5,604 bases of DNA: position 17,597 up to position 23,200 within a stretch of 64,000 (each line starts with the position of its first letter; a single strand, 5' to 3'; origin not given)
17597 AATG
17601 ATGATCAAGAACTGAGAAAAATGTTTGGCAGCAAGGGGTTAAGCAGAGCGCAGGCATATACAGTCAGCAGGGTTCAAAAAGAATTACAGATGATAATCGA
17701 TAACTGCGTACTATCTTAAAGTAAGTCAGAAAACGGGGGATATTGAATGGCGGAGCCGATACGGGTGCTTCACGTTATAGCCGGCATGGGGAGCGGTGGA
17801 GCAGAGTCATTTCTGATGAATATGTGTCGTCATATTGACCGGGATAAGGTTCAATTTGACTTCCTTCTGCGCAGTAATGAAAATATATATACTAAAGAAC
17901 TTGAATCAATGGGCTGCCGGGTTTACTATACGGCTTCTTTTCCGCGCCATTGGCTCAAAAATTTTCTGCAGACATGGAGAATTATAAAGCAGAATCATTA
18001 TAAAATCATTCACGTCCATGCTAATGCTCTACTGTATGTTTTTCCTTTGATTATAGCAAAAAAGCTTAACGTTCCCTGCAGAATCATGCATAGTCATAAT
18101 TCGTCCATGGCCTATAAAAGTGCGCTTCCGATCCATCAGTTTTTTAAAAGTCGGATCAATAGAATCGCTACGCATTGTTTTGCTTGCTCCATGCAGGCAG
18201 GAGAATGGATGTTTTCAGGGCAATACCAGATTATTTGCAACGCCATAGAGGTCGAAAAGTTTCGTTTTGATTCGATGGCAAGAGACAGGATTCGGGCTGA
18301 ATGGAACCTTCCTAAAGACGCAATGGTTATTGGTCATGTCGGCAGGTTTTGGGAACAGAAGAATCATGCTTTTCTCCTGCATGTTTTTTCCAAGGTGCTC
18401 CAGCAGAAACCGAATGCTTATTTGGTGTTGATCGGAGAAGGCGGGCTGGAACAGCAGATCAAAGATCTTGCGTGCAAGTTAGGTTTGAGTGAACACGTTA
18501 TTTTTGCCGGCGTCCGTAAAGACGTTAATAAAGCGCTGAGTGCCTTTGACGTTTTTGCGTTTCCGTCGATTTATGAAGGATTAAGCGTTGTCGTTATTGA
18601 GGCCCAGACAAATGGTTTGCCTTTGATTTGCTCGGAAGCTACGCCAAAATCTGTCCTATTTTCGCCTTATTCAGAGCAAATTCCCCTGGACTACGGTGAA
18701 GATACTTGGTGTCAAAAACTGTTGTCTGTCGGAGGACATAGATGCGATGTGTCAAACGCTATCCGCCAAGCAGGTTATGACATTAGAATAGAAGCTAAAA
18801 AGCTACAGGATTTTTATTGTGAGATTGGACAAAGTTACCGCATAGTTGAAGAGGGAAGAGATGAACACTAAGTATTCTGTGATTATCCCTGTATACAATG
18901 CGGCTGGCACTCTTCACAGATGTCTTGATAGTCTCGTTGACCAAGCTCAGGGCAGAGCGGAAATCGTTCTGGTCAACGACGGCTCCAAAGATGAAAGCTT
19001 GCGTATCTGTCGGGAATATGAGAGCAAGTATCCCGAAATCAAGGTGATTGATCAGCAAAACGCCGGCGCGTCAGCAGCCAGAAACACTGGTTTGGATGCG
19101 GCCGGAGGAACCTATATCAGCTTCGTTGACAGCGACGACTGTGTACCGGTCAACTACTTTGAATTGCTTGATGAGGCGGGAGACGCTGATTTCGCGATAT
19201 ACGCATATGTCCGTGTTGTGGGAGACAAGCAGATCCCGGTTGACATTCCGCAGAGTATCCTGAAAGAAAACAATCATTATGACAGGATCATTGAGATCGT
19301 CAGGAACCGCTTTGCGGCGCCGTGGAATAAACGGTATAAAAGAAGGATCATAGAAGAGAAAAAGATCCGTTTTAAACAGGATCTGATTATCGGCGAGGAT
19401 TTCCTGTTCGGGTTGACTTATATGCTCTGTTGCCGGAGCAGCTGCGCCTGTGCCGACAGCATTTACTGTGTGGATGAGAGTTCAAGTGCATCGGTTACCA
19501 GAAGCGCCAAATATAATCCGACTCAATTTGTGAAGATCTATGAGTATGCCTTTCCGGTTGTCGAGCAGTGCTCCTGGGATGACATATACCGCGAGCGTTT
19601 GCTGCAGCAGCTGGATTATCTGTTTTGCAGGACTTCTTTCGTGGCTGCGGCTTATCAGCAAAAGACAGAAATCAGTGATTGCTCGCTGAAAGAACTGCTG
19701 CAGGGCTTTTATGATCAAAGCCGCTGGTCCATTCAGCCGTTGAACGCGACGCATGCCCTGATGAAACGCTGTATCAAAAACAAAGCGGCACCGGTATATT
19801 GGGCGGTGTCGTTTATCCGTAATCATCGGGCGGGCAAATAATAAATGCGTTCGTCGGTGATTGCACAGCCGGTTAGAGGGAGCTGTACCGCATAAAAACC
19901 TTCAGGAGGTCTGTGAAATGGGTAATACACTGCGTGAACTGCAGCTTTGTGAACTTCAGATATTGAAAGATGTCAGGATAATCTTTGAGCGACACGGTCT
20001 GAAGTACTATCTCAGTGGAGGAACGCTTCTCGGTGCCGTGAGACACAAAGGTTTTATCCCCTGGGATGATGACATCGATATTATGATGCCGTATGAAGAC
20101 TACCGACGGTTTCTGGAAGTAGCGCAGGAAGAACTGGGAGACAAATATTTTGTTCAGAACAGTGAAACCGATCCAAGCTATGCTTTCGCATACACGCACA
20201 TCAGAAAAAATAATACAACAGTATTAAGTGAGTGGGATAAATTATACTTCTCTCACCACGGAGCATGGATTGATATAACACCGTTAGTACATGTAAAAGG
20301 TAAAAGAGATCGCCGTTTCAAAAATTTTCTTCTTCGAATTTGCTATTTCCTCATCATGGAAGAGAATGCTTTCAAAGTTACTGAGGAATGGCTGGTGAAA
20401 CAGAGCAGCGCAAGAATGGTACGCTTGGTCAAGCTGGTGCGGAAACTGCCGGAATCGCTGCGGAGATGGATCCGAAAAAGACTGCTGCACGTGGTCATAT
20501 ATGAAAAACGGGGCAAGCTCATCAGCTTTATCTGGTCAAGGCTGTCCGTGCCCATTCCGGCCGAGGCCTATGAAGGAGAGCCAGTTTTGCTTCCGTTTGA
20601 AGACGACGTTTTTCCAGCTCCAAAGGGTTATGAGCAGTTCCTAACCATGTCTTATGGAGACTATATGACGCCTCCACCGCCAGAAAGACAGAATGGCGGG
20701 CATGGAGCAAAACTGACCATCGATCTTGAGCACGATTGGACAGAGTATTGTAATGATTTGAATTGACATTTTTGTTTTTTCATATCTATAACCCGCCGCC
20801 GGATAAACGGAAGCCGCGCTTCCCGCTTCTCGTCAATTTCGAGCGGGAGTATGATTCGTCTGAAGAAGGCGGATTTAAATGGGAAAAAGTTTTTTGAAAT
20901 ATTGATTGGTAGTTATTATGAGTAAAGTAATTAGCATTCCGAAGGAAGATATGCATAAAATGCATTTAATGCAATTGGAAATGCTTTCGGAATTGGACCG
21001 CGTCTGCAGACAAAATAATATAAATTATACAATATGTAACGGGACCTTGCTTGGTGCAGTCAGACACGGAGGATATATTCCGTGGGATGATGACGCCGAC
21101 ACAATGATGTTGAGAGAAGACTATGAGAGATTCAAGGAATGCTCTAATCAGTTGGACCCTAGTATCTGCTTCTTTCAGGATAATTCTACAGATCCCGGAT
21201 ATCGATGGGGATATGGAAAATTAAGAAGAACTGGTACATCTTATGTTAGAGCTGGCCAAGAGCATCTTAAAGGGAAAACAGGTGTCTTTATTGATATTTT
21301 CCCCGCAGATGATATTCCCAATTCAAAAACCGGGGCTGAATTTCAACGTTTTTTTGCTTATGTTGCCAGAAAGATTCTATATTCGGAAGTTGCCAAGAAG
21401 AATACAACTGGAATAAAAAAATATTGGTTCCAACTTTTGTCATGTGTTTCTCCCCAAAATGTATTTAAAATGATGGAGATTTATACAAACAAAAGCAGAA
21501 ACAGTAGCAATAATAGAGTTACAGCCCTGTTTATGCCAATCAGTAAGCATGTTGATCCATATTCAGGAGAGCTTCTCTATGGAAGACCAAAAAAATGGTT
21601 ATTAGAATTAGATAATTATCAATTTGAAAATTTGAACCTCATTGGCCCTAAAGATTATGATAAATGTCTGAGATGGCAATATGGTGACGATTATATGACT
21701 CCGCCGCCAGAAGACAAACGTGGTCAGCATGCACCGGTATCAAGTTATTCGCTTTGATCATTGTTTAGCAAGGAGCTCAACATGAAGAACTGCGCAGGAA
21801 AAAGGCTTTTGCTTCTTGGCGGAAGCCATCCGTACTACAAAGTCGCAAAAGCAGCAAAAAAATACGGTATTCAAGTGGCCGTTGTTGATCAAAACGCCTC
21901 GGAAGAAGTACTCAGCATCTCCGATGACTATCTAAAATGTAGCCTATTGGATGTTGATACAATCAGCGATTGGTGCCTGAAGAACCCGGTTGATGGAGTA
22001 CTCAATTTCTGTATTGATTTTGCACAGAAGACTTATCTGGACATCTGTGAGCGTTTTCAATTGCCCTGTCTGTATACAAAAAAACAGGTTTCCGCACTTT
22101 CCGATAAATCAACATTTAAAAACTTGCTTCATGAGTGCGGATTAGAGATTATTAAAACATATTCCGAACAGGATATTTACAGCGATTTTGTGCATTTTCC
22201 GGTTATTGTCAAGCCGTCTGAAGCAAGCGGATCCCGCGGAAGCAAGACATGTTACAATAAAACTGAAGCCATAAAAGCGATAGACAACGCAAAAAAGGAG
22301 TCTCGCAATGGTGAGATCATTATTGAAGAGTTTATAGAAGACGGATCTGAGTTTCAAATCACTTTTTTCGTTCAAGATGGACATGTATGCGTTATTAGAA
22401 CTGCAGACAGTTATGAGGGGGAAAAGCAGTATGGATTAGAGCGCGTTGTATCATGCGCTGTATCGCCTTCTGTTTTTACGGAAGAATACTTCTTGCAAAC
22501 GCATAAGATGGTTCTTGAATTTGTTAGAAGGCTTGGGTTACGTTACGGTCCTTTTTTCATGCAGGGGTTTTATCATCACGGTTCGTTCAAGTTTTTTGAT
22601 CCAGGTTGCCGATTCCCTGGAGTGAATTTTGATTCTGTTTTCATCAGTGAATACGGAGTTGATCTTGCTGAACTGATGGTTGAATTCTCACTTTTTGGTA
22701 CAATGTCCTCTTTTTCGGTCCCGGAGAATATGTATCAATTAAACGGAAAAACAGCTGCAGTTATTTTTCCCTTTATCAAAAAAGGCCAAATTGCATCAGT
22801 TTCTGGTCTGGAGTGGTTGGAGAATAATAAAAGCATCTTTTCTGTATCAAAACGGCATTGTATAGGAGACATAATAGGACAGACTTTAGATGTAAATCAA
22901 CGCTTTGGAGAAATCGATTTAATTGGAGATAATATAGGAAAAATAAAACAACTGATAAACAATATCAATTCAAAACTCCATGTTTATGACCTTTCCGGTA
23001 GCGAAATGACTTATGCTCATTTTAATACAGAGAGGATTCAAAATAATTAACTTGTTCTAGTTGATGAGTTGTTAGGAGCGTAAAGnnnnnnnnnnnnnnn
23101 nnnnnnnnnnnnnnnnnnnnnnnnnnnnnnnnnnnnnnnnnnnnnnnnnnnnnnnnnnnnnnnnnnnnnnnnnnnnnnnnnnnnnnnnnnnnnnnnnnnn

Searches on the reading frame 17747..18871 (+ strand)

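Call 8: search_protein_families(library=pfam, proteins=[window:17747-18871:+])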
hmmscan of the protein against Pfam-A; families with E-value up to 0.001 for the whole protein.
window:17747-18871:+ (374 aa): 5 families
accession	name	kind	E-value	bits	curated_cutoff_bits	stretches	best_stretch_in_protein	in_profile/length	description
PF00534.26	Glycos_transf_1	-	1.8e-27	96.4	26.4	1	179-299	2-125/172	Glycosyl transferases group 1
PF13692.12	Glyco_trans_1_4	-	8e-25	88.2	27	1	194-298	3-108/142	Glycosyl transferases group 1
PF13439.12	Glyco_transf_4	-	2.9e-11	44.1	28.5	1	17-169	2-168/170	Glycosyltransferase Family 4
PF13579.12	Glyco_trans_4_4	-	3.2e-08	34.5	29.7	1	17-153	1-140/158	Glycosyl transferase 4-like domain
PF13477.12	Glyco_trans_4_2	-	7e-06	26.7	23.4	1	20-133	10-121/139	Glycosyl transferase 4-like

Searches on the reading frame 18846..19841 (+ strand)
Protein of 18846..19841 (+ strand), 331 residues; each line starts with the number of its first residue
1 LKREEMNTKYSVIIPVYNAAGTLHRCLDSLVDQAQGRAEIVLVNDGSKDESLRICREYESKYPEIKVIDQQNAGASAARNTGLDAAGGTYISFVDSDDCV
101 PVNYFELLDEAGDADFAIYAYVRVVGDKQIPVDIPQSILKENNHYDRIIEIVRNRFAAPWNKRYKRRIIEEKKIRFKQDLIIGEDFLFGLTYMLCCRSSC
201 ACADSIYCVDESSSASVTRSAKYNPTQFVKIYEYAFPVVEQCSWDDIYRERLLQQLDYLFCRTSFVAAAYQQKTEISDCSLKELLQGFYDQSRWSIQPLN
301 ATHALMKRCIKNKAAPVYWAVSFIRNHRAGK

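Call 7: search_protein_families(library=pfam, proteins=[window:18846-19841:+])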
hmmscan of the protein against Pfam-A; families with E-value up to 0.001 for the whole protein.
window:18846-19841:+ (331 aa): 3 families
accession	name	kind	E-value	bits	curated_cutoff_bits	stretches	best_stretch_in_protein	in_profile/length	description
PF00535.33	Glycos_transf_2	-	1.3e-31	110.2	23.3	1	11-138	1-130/168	Glycosyl transferase family 2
PF13641.12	Glyco_tranf_2_3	-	1.2e-11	45.5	27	1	10-106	3-105/230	Glycosyltransferase like family 2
PF10111.15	Glyco_tranf_2_2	-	4.1e-08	33.5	27.3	1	11-106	1-100/276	Glycosyltransferase like family 2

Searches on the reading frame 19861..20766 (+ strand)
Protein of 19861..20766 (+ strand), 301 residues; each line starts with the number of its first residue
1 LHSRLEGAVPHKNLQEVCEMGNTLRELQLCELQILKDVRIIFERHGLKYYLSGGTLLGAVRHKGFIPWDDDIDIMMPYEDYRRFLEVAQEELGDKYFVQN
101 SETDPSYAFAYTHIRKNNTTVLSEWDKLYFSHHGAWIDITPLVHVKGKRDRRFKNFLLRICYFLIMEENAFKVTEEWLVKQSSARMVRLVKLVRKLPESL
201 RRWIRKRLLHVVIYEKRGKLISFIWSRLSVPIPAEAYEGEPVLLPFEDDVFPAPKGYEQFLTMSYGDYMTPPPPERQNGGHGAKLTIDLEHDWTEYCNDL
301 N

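Call 7: search_protein_families(library=pfam, proteins=[window:19861-20766:+])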
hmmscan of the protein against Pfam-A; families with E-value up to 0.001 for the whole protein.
window:19861-20766:+ (301 aa): 1 family
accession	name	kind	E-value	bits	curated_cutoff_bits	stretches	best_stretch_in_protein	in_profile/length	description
PF04991.19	LicD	-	3.6e-39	135.6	22.6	1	43-266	2-227/227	LicD family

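Call 10: search_protein_families(library=ncbifam, proteins=[window:19861-20766:+], max_evalue=0.001)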
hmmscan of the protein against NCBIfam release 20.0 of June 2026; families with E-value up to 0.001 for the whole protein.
window:19861-20766:+ (301 aa): 1 family
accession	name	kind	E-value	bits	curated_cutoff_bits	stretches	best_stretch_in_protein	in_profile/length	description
NF045866.1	GGPL_Ptran_Mf1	equivalog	1.6e-19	71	225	1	32-197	6-153/240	diacylglycerol cholinephosphotransferase Mf1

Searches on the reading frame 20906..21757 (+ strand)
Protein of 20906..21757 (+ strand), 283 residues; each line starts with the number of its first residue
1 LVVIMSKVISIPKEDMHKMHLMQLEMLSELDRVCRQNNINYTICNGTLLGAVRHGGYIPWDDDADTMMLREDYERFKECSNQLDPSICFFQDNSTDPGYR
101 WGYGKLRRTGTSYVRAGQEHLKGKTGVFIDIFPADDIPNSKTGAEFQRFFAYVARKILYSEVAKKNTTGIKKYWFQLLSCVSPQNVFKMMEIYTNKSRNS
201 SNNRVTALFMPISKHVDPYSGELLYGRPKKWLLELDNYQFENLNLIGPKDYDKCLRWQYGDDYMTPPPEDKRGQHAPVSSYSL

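Call 7: search_protein_families(library=pfam, proteins=[window:20906-21757:+])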
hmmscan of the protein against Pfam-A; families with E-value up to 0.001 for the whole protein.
window:20906-21757:+ (283 aa): 1 family
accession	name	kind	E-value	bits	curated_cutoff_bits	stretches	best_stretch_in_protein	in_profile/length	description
PF04991.19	LicD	-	9.4e-44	150.6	22.6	1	34-260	1-227/227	LicD family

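Call 10: search_protein_families(library=ncbifam, proteins=[window:20906-21757:+], max_evalue=0.001)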
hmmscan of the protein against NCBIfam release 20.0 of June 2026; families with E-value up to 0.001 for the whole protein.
window:20906-21757:+ (283 aa): 1 family
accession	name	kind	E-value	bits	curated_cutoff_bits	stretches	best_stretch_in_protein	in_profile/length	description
NF045866.1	GGPL_Ptran_Mf1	equivalog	7.9e-22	78.5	225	1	23-266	5-225/240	diacylglycerol cholinephosphotransferase Mf1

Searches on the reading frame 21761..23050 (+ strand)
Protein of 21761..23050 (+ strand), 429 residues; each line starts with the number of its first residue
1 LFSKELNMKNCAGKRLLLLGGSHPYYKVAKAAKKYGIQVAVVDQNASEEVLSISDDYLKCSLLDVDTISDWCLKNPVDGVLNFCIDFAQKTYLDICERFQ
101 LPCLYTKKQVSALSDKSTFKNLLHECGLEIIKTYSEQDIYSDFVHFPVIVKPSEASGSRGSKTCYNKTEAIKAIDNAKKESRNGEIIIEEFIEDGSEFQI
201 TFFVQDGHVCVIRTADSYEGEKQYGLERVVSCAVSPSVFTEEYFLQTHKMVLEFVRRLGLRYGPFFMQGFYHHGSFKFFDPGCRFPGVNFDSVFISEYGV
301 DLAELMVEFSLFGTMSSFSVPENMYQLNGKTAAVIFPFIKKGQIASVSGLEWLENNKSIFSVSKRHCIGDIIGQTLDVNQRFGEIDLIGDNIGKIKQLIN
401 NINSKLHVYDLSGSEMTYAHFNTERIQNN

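Call 7: search_protein_families(library=pfam, proteins=[window:21761-23050:+])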
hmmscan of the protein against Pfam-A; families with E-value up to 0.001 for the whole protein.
window:21761-23050:+ (429 aa): 4 families
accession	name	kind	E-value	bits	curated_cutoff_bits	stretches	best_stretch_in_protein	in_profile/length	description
PF02786.22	CPSase_L_D2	-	3.6e-09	36.9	19.8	1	115-243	1-138/211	Carbamoyl-phosphate synthase L chain, ATP binding domain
PF13535.11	ATP-grasp_4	-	6.6e-09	36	27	1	145-266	2-132/160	ATP-grasp domain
PF07478.18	Dala_Dala_lig_C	-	6.3e-07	29.5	24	1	143-204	34-92/204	D-ala D-ala ligase C-terminus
PF01071.24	GARS_A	-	2e-06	28.2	27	1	116-219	3-115/194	Phosphoribosylglycinamide synthetase, ATP-grasp (A) domain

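Call 10: search_protein_families(library=ncbifam, proteins=[window:21761-23050:+], max_evalue=0.001)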
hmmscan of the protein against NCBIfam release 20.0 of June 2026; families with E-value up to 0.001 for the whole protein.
window:21761-23050:+ (429 aa): 28 families (the best 25 are shown)
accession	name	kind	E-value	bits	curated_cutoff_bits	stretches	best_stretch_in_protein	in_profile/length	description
TIGR03909.1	pyrrolys_PylC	equivalog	6e-12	45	248.3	1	18-308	4-275/374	3-methylornithine--L-lysine ligase PylC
NF005543.0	PRK07206.1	subfamily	2.2e-10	39.8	302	1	108-396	101-398/416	hypothetical protein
TIGR01369.1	CPSaseII_lrg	equivalog_domain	1.7e-09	35.9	1027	1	91-284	641-840/1052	carbamoyl-phosphate synthase (glutamine-hydrolyzing) large subunit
TIGR01161.1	purK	equivalog_domain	1.1e-08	34.8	318.4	1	28-256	14-237/362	5-(carboxyamino)imidazole ribonucleotide synthase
NF003671.0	PRK05294.1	equivalog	1.8e-08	32.5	599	1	81-261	96-278/1058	carbamoyl-phosphate synthase large subunit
NF002563.0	PRK02186.1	subfamily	2.7e-08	32.5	625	1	95-313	88-304/890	argininosuccinate lyase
NF006766.0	PRK09288.1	equivalog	7.1e-08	31.6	339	1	13-201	12-205/396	formate-dependent phosphoribosylglycinamide formyltransferase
TIGR01205.1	D_ala_D_alaTIGR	subfamily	1.5e-07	30.7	245.65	1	99-219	89-217/318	D-alanine--D-alanine ligase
NF002378.0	PRK01372.1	subfamily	2.1e-07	30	243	1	99-225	83-213/305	D-alanine--D-alanine ligase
NF002527.0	PRK01966.1-3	equivalog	3.7e-07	29.7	310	1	99-213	101-221/332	D-alanine--D-alanine ligase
NF004085.0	PRK05586.1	equivalog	9.8e-07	28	723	1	94-204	93-215/448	acetyl-CoA carboxylase biotin carboxylase subunit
TIGR00877.1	purD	equivalog_domain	1.8e-06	27.1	288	1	114-219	103-217/425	phosphoribosylamine--glycine ligase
TIGR01142.1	purT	equivalog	2.2e-06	26.8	502.15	1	15-203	1-194/380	phosphoribosylglycinamide formyltransferase 2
NF004679.0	PRK06019.1-5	equivalog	3.6e-06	26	326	1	26-202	15-190/376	5-(carboxyamino)imidazole ribonucleotide synthase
NF010623.0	PRK14016.1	subfamily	4.2e-06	25.2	877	1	114-200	213-302/871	cyanophycin synthetase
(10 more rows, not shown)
